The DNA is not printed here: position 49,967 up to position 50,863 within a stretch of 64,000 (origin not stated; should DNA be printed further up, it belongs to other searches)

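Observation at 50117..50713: Orphan Upf1-like SF1 helicase motif II-IV fragment with its own initiator, next to RecQ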

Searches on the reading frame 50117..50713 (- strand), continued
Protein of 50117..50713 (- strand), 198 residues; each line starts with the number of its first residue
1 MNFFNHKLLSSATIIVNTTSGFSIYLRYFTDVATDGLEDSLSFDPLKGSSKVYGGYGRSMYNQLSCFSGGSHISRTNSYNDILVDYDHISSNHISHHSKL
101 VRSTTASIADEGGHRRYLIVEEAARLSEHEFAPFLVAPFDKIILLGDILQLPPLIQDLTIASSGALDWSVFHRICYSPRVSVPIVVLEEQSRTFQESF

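Call 35: find_encoding_contigs(protein=P0126, flank=6000, max_places=3)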
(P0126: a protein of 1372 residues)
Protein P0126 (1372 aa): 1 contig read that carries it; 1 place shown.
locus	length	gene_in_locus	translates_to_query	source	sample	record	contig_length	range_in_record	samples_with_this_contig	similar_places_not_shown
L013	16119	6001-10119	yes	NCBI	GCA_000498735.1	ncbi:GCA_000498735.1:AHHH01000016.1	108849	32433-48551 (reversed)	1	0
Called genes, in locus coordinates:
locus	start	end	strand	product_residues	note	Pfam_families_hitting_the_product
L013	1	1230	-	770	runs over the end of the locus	PF03133:TTL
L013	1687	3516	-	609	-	PF14671:DSPn, PF00782:DSPc, PF22784:PTP-SAK, PF22785:Tc-R-P, PF22741:PTP-NADK (weak)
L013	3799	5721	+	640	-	PF00270:DEAD, PF04851:ResIII (weak), PF00271:Helicase_C, PF16124:RecQ_Zn_bind (faint)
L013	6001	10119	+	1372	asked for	PF13086:AAA_11, PF13245:AAA_19 (faint), PF13087:AAA_12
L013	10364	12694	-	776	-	PF00069:Pkinase, PF07714:PK_Tyr_Ser-Thr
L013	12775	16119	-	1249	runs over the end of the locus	-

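Call 38: search_protein_families(library=pfam, proteins=[P0125, P0126, P0127, P0128, P0132], max_evalue=0.01)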
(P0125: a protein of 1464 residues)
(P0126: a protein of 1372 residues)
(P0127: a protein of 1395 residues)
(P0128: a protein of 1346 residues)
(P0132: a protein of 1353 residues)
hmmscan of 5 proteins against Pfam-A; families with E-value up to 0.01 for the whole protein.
P0125 (1464 aa): 6 families
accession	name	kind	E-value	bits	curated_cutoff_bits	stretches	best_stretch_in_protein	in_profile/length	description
PF13087.12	AAA_12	-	5.1e-16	59.3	27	1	1161-1438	2-194/195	AAA domain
PF13086.12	AAA_11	-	1.1e-10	42.2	27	2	793-1016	13-202/257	AAA domain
PF01443.25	Viral_helicase1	-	8.9e-07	29.4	21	0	1380-1433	171-225/228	Viral superfamily 1 RNA helicase core domain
PF13245.12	AAA_19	-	7.9e-05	23.3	25.1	0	788-840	3-55/134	AAA domain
PF13604.12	AAA_30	-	0.00061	20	27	0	782-819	2-41/191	AAA domain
PF13538.12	UvrD_C_2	-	0.00075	19.8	27.4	1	1386-1431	2-48/52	UvrD-like helicase C-terminal domain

P0126 (1372 aa): 5 families
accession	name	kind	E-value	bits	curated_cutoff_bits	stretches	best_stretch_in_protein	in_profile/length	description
PF13087.12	AAA_12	-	1.6e-12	47.8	27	1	1063-1336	2-193/195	AAA domain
PF13086.12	AAA_11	-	3.6e-10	40.5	27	1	766-1052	15-255/257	AAA domain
PF13245.12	AAA_19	-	1.7e-05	25.4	25.1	1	759-1049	3-131/134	AAA domain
PF13604.12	AAA_30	-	2.5e-05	24.5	27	0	753-790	2-41/191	AAA domain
PF01443.25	Viral_helicase1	-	0.00021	21.6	21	0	771-802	2-36/228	Viral superfamily 1 RNA helicase core domain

P0127 (1395 aa): 6 families
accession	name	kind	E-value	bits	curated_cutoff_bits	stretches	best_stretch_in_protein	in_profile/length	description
PF13087.12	AAA_12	-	4.1e-11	43.2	27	1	1093-1369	2-193/195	AAA domain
PF13086.12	AAA_11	-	5.8e-09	36.5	27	1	1041-1082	214-255/257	AAA domain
PF01443.25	Viral_helicase1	-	4.8e-06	27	21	0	1311-1365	170-225/228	Viral superfamily 1 RNA helicase core domain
PF13245.12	AAA_19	-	5.3e-06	27.1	25.1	1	747-1079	3-131/134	AAA domain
PF13401.12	AAA_22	-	0.00024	21.9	27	0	757-779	7-29/130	AAA domain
PF13604.12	AAA_30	-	0.00046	20.4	27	0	741-779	2-42/191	AAA domain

P0128 (1346 aa): 8 families
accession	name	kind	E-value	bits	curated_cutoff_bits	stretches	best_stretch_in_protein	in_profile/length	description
PF13086.12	AAA_11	-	1e-16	61.9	27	2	914-986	185-255/257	AAA domain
PF13087.12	AAA_12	-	4.6e-10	39.8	27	1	1235-1320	104-194/195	AAA domain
PF01443.25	Viral_helicase1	-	1.7e-08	35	21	1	1255-1317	164-227/228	Viral superfamily 1 RNA helicase core domain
PF13604.12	AAA_30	-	8e-06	26.2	27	0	893-983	39-130/191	AAA domain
PF13245.12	AAA_19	-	3.1e-05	24.6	25.1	0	718-753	1-36/134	AAA domain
PF13401.12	AAA_22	-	0.00019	22.2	27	0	729-830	6-96/130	AAA domain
PF01580.24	FtsK_SpoIIIE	-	0.00077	19.4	24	1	729-774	40-85/221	FtsK/SpoIIIE family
PF24883.2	NPHP3_N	-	0.0093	16.6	24.8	0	718-752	11-46/164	Nephrocystin 3, N-terminal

P0132 (1353 aa): 6 families
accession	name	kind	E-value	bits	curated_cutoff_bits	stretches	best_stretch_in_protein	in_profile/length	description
PF13087.12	AAA_12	-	1.7e-22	80.4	27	1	1015-1209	4-194/195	AAA domain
PF13086.12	AAA_11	-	2.4e-19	70.6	27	2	764-858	9-96/257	AAA domain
PF01443.25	Viral_helicase1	-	2.8e-08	34.3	21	1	1145-1206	170-227/228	Viral superfamily 1 RNA helicase core domain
PF13245.12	AAA_19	-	1.7e-06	28.7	25.1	1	765-999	5-131/134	AAA domain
PF13604.12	AAA_30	-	4.1e-06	27.1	27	1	757-843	2-68/191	AAA domain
PF13401.12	AAA_22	-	0.0072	17.1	27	0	773-818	7-33/130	AAA domain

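Call 39: search_solved_structures(query=P0126, max_evalue=0.001, show_alignments=1)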
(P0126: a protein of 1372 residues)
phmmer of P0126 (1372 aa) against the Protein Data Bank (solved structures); distinct sequences matched with E-value up to 0.001: 20.
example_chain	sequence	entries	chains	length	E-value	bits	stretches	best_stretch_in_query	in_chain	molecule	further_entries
9q9z_A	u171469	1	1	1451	3.7e-10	41.2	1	1012-1114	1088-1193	NFX1-type zinc finger-containing protein 1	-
8rd3_A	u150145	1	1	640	2.8e-09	38.3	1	1011-1123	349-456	ATP-dependent helicase NAM7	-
2xzl_A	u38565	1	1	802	7e-09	37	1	1011-1123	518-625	ATP-DEPENDENT HELICASE NAM7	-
8ro0_Q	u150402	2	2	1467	8.7e-09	36.7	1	1035-1102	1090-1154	Intron-binding protein aquarius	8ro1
9qdq_A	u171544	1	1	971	1.5e-08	35.9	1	1011-1123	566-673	ATP-dependent helicase NAM7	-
8xi2_Q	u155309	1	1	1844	5.3e-07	30.7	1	1032-1113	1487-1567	Intron-binding protein aquarius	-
9l5r_Y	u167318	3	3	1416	5.3e-06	27.4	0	1034-1102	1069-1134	Pre-mRNA-splicing factor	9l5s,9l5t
2xzo_A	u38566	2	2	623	1.2e-05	26.2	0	1012-1105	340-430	REGULATOR OF NONSENSE TRANSCRIPTS 1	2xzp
2gjk_A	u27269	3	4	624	1.2e-05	26.2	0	1012-1105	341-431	Regulator of nonsense transcripts 1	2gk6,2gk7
6ej5_A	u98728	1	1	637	1.3e-05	26.1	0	1012-1105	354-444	Regulator of nonsense transcripts 1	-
8ftm_A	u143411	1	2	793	2.8e-05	25.1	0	1013-1102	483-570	5'-3' RNA helicase-like protein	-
9qwn_A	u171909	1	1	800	3.1e-05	24.9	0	1012-1105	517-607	Isoform 2 of Regulator of nonsense transcripts 1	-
2wjv_A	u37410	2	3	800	3.2e-05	24.8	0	1012-1105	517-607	REGULATOR OF NONSENSE TRANSCRIPTS 1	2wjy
4pj3_A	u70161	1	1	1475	0.00012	22.9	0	1034-1103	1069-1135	Intron-binding protein aquarius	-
5mqf_U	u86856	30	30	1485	0.00013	22.9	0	1034-1103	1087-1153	Intron-binding protein aquarius | RNA helicase aquarius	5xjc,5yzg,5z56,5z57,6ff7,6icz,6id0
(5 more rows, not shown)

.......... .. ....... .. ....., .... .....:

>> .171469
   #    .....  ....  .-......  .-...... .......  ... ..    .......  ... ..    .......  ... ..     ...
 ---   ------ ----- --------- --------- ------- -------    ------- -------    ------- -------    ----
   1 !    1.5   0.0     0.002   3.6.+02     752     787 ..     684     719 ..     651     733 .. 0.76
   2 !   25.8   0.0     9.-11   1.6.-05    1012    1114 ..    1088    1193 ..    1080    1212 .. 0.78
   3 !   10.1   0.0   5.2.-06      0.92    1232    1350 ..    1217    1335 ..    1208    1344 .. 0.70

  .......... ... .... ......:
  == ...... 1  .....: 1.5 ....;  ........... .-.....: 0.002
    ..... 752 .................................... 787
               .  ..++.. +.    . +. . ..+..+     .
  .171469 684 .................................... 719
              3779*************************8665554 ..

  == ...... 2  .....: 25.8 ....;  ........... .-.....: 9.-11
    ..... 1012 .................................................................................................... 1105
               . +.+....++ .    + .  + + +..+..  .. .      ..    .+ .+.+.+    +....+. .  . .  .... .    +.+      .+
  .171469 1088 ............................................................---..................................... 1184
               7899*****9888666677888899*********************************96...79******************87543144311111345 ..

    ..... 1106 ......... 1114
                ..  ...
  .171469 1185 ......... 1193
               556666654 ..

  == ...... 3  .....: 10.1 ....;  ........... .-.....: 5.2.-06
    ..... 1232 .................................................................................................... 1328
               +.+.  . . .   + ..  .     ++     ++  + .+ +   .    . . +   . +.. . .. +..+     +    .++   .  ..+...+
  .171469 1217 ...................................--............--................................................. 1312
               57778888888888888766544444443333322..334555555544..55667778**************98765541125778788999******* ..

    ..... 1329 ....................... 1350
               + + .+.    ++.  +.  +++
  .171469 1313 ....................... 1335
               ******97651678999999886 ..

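Call 47: find_related_loci(query=P0125, collection=metagenome_contigs, flank=3000)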
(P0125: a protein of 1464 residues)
Query P0125 (1464 aa) in metagenome_contigs; peptide patterns used: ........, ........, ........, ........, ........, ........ (x = any residue, [..] = any of these).
15 stretches matched a pattern, but none encodes a relative of the query by tblastn (E <= 1e-3).

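Call 53: search_solved_structures(query=A3, max_evalue=0.001, show_alignments=0)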
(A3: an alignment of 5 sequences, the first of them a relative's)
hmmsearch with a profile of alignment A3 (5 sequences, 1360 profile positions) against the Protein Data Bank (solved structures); distinct sequences matched with E-value up to 0.001: 24.
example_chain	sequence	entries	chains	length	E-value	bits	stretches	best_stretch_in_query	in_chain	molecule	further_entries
9q9z_A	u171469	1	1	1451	5.2e-30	106.9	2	999-1090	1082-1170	NFX1-type zinc finger-containing protein 1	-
8ro0_Q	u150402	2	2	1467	2.3e-28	101.5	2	1006-1095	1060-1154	Intron-binding protein aquarius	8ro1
8xi2_Q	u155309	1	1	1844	1.3e-25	92.3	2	1004-1103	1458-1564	Intron-binding protein aquarius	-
4pj3_A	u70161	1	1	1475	5.7e-24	86.9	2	1006-1096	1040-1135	Intron-binding protein aquarius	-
5mqf_U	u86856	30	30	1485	5.9e-24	86.9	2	1006-1096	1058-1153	Intron-binding protein aquarius | RNA helicase aquarius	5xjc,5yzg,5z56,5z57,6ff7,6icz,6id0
2xzo_A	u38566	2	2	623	8.6e-24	86.3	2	1267-1343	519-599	REGULATOR OF NONSENSE TRANSCRIPTS 1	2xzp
2gjk_A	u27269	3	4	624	8.7e-24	86.3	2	1267-1343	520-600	Regulator of nonsense transcripts 1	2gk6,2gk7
6ej5_A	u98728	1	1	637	9.7e-24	86.1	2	1267-1343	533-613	Regulator of nonsense transcripts 1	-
9qwn_A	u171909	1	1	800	2.6e-23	84.7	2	1267-1343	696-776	Isoform 2 of Regulator of nonsense transcripts 1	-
2wjv_A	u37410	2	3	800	3.4e-23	84.3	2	1267-1343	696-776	REGULATOR OF NONSENSE TRANSCRIPTS 1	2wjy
9l5r_Y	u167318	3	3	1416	8.2e-22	79.8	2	1003-1096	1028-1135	Pre-mRNA-splicing factor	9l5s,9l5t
8rd3_A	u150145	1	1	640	5.8e-19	70.3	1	1264-1341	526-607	ATP-dependent helicase NAM7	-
8ftm_A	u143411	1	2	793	9e-19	69.7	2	1274-1343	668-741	5'-3' RNA helicase-like protein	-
2xzl_A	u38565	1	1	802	1e-18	69.5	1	1264-1340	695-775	ATP-DEPENDENT HELICASE NAM7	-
9qdq_A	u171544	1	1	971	2.8e-18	68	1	1264-1341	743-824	ATP-dependent helicase NAM7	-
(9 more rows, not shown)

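Call 54: search_protein_families(library=pfam, proteins=[P0135, P0140, P0142, P0152, P0154, P0155], max_evalue=0.001)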
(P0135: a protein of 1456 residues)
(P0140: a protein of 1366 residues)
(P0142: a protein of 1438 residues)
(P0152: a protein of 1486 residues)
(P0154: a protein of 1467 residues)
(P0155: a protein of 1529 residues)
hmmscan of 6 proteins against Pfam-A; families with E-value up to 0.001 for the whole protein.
P0135 (1456 aa): 9 families
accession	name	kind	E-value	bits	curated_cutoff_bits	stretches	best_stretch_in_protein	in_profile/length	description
PF16399.11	Aquarius_N_1st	-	3.3e-34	119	26.6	2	185-287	267-366/393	Intron-binding protein aquarius N-terminal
PF21143.3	Aquarius_N_2nd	-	5.7e-27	94.9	21.5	1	414-591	26-171/171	Intron-binding protein aquarius, beta-barrel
PF13087.12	AAA_12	-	1.6e-25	90.2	27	1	1187-1378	1-193/195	AAA domain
PF13086.12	AAA_11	-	3.8e-25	89.6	27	2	786-865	5-94/257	AAA domain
PF13245.12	AAA_19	-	1.3e-07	32.3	25.1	1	787-847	1-61/134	AAA domain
PF13604.12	AAA_30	-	3e-06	27.5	27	0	784-845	3-64/191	AAA domain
PF04851.21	ResIII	-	0.00015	22.2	22.5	1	784-846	5-72/164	Type III restriction enzyme, res subunit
PF00580.27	UvrD-helicase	-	0.00027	21.2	23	1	785-849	3-67/271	UvrD/REP helicase N-terminal domain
PF13401.12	AAA_22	-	0.00046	20.9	27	0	796-848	4-55/130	AAA domain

P0140 (1366 aa): 7 families
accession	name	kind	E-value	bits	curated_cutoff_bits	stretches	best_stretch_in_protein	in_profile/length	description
PF16399.11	Aquarius_N_1st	-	8.5e-63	213.1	26.6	1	36-351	43-363/393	Intron-binding protein aquarius N-terminal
PF13086.12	AAA_11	-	3.6e-28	99.5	27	1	750-1026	19-255/257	AAA domain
PF13087.12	AAA_12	-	2.5e-25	89.6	27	1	1036-1223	1-193/195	AAA domain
PF21143.3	Aquarius_N_2nd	-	8.1e-21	74.8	21.5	1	455-601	4-171/171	Intron-binding protein aquarius, beta-barrel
PF13245.12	AAA_19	-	2.6e-09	37.8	25.1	1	739-849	2-102/134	AAA domain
PF13604.12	AAA_30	-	1.6e-06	28.4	27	0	737-796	5-64/191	AAA domain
PF04851.21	ResIII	-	0.0003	21.2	22.5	1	751-792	26-67/164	Type III restriction enzyme, res subunit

P0142 (1438 aa): 5 families
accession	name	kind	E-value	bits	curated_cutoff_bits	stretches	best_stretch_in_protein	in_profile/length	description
PF13087.12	AAA_12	-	1.5e-32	113.2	27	1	1145-1341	1-194/195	AAA domain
PF13086.12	AAA_11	-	8.1e-24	85.2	27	2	1063-1134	191-254/257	AAA domain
PF21143.3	Aquarius_N_2nd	-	2e-18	67.1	21.5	2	218-289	20-89/171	Intron-binding protein aquarius, beta-barrel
PF13245.12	AAA_19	-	8.7e-09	36.1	25.1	1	632-685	3-56/134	AAA domain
PF13604.12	AAA_30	-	2.1e-06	28.1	27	0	626-684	2-60/191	AAA domain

P0152 (1486 aa): 8 families
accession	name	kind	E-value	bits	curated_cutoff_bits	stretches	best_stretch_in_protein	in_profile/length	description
PF21143.3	Aquarius_N_2nd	-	2.1e-32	112.5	21.5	1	582-769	7-171/171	Intron-binding protein aquarius, beta-barrel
PF13087.12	AAA_12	-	5.2e-28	98.4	27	1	1224-1417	1-193/195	AAA domain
PF13086.12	AAA_11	-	1.9e-26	93.9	27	1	912-1214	6-255/257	AAA domain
PF16399.11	Aquarius_N_1st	-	3.3e-14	53.2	26.6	1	180-474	129-390/393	Intron-binding protein aquarius N-terminal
PF13245.12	AAA_19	-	9.8e-08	32.7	25.1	1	912-1212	1-132/134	AAA domain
PF04851.21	ResIII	-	0.00019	21.9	22.5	1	925-974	26-75/164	Type III restriction enzyme, res subunit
PF00270.35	DEAD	-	0.00021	21.5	26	0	909-991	1-85/167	DEAD/DEAH box helicase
PF13604.12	AAA_30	-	0.00029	21.1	27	0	910-971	4-65/191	AAA domain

P0154 (1467 aa): 8 families
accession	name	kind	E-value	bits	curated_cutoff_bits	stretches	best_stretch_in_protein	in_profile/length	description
PF16399.11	Aquarius_N_1st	-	2e-49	169.1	26.6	1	48-449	41-386/393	Intron-binding protein aquarius N-terminal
PF13087.12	AAA_12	-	5.9e-33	114.5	27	1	1186-1382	1-194/195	AAA domain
PF21143.3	Aquarius_N_2nd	-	6.2e-27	94.7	21.5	1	555-721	7-171/171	Intron-binding protein aquarius, beta-barrel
PF13086.12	AAA_11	-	1.1e-25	91.3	27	1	863-1176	3-255/257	AAA domain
PF13245.12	AAA_19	-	1.2e-06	29.2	25.1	1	866-922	1-56/134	AAA domain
PF00580.27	UvrD-helicase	-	1.7e-05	25.1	23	1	864-933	3-69/271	UvrD/REP helicase N-terminal domain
PF13604.12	AAA_30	-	2.5e-05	24.5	27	0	863-919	3-58/191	AAA domain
PF13191.12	AAA_16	-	0.00033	21.6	32.6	0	866-946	15-96/167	AAA ATPase domain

P0155 (1529 aa): 12 families
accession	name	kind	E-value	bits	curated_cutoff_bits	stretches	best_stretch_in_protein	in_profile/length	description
PF21143.3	Aquarius_N_2nd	-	2.7e-36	125.2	21.5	1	536-706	8-171/171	Intron-binding protein aquarius, beta-barrel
PF13087.12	AAA_12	-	1.6e-24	87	27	1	1272-1461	1-192/195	AAA domain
PF13086.12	AAA_11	-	1.3e-20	74.7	27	1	833-1262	3-255/257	AAA domain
PF13245.12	AAA_19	-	2.2e-10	41.3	25.1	1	836-895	1-60/134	AAA domain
PF16399.11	Aquarius_N_1st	-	4.5e-09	36.3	26.6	1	170-443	120-389/393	Intron-binding protein aquarius N-terminal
PF13604.12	AAA_30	-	2.8e-06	27.6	27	0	832-890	2-60/191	AAA domain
PF04851.21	ResIII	-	1.2e-05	25.8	22.5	1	835-894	7-71/164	Type III restriction enzyme, res subunit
PF00270.35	DEAD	-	5.7e-05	23.3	26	1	833-938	1-109/167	DEAD/DEAH box helicase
PF00580.27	UvrD-helicase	-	8.4e-05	22.8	23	1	834-898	3-67/271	UvrD/REP helicase N-terminal domain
PF20720.3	nSTAND3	-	0.00036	20.7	27.2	1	837-874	8-45/155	Novel STAND NTPase 3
PF13401.12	AAA_22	-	0.00037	21.2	27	0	845-954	4-97/130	AAA domain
PF21144.2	Aquarius_N_3rd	-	0.001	20.2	27.9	0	766-812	10-55/96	Intron-binding protein aquarius insert domain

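Call 61: find_encoding_contigs(protein=P0128, flank=7000, max_places=2)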
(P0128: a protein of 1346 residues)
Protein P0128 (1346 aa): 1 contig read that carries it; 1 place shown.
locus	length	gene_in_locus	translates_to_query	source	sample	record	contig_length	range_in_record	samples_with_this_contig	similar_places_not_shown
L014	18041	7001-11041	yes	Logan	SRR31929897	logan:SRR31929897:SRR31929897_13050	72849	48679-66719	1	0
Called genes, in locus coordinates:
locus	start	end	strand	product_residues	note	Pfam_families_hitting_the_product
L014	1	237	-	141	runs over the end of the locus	PF00203:Ribosomal_S19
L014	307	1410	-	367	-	PF00583:Acetyltransf_1 (weak)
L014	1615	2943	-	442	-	-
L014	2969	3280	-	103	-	-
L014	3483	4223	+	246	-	PF03194:LUC7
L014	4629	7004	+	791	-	-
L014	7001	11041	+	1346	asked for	PF13086:AAA_11 (weak), PF13604:AAA_30 (faint), PF01443:Viral_helicase1 (faint), PF13086:AAA_11, PF13087:AAA_12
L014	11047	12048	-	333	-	-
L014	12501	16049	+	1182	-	-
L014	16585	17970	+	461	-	-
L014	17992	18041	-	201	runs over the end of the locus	-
